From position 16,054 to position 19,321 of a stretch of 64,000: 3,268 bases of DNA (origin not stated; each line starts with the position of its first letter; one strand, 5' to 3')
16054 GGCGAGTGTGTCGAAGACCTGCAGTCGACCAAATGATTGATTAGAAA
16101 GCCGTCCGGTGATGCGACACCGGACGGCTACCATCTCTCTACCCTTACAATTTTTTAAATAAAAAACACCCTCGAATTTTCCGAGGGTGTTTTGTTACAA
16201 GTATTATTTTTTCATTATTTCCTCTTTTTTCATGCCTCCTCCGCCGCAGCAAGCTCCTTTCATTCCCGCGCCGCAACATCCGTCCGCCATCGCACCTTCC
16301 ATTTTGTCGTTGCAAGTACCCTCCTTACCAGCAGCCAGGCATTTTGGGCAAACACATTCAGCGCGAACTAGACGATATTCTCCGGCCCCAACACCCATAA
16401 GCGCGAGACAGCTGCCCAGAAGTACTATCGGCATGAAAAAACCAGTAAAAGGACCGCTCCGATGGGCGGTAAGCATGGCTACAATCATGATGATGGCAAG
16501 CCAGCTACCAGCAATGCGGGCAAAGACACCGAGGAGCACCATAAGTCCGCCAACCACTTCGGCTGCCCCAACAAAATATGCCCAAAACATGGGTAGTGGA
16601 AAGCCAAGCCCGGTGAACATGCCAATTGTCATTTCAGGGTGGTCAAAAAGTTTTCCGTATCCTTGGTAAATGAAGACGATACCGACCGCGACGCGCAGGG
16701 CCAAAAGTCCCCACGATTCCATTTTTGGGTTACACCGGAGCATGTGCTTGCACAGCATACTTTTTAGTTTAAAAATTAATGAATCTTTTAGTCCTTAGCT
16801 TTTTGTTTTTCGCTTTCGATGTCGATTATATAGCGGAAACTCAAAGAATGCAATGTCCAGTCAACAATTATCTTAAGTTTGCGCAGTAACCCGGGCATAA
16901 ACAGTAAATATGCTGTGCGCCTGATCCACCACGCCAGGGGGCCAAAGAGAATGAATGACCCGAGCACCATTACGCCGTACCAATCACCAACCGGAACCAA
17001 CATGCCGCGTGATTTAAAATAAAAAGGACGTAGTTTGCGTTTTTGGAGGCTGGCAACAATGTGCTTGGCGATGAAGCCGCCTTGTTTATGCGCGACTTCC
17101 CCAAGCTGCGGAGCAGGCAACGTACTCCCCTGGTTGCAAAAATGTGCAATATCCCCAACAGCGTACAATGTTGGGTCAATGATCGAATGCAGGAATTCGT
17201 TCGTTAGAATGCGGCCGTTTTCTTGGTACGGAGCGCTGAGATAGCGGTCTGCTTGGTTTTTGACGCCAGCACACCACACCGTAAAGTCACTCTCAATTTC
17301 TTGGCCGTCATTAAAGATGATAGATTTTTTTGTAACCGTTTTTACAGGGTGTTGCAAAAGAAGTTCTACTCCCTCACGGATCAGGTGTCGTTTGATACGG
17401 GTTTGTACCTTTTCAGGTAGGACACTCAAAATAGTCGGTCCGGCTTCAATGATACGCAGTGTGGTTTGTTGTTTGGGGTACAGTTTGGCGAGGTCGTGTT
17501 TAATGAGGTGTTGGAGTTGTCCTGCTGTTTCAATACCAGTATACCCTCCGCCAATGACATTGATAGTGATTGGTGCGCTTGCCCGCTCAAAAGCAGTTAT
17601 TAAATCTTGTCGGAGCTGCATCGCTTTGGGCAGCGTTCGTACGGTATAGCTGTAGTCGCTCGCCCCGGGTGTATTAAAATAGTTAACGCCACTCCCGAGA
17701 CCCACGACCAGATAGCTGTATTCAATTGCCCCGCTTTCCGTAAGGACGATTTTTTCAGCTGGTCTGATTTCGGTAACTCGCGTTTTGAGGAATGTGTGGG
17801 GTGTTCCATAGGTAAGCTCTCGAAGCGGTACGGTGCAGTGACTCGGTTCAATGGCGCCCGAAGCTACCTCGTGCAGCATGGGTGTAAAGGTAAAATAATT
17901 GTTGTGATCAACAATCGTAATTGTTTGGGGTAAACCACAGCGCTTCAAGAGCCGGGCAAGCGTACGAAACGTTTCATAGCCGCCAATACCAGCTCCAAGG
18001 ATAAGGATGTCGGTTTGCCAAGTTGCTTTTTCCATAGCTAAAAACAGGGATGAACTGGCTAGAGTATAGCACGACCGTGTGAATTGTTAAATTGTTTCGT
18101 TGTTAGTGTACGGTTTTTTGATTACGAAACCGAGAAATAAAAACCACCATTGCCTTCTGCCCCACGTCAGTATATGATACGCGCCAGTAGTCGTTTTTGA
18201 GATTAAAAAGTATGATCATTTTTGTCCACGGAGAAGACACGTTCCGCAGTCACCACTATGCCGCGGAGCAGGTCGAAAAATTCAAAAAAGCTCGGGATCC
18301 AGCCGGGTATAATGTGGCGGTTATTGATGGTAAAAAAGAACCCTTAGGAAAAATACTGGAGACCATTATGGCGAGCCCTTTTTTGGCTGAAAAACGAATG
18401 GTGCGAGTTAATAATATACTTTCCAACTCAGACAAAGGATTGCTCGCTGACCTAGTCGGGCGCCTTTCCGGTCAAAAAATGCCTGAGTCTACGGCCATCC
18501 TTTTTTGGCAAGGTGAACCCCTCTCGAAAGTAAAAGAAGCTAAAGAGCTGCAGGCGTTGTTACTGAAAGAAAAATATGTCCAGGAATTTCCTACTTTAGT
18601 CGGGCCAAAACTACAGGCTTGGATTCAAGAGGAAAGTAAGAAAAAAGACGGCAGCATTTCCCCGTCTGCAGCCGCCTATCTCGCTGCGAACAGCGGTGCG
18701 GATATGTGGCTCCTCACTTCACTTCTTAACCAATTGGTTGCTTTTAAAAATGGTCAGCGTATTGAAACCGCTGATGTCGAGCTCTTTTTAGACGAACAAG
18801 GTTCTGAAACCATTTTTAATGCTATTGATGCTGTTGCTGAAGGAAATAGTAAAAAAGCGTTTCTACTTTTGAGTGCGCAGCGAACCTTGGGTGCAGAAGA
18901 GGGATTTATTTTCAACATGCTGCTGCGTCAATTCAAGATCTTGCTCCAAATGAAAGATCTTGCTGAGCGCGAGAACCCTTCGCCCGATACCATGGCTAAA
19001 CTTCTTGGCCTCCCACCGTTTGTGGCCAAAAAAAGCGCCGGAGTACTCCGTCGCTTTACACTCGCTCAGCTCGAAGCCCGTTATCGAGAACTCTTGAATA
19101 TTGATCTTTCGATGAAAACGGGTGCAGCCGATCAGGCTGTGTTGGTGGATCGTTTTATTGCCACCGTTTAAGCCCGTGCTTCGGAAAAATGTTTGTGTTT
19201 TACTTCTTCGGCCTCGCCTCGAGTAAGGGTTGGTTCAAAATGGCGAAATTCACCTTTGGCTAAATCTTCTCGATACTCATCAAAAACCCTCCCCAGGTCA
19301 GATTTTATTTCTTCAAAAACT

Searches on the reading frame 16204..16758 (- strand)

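Call 50: search_protein_families(library=pfam, proteins=[window:16204-16758:-], max_evalue=0.01)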
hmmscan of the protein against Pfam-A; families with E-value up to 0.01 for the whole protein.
window:16204-16758:- (184 aa): 3 families
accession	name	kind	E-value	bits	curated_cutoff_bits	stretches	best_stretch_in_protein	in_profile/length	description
PF07681.17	DoxX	-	1.1e-21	77.7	23.6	1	17-100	1-85/85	DoxX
PF13564.11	DoxX_2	-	6e-10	39.6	26.3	1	21-119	2-102/103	DoxX-like family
PF07291.16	MauE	-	4.1e-08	34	27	1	16-96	3-84/128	Methylamine utilisation protein MauE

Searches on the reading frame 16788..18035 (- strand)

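Call 50: search_protein_families(library=pfam, proteins=[window:16788-18035:-], max_evalue=0.01)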
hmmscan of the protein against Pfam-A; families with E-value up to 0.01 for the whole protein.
window:16788-18035:- (415 aa): 3 families
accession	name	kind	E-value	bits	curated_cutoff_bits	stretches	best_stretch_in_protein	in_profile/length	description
PF07992.20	Pyr_redox_2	-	1.8e-42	146.2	26.1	1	9-319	2-291/291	Pyridine nucleotide-disulphide oxidoreductase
PF00070.33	Pyr_redox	-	1.9e-08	35.1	22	1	159-237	3-69/82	Pyridine nucleotide-disulphide oxidoreductase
PF13738.12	Pyr_redox_3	-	0.0043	16.8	30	1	85-294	102-305/305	Pyridine nucleotide-disulphide oxidoreductase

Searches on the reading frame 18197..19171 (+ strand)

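Call 50: search_protein_families(library=pfam, proteins=[window:18197-19171:+], max_evalue=0.01)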
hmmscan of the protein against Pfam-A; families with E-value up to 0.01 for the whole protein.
window:18197-19171:+ (324 aa): 2 families
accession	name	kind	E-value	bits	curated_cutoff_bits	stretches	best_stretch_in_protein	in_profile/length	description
PF21694.2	DNA_pol3_delta_C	-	6.9e-23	81.4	27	1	204-322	2-119/121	DNA polymerase III delta subunit, C-terminal domain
PF06144.19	DNA_pol3_delta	-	3.4e-06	27.5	21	1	12-122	5-114/124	DNA polymerase III, delta subunit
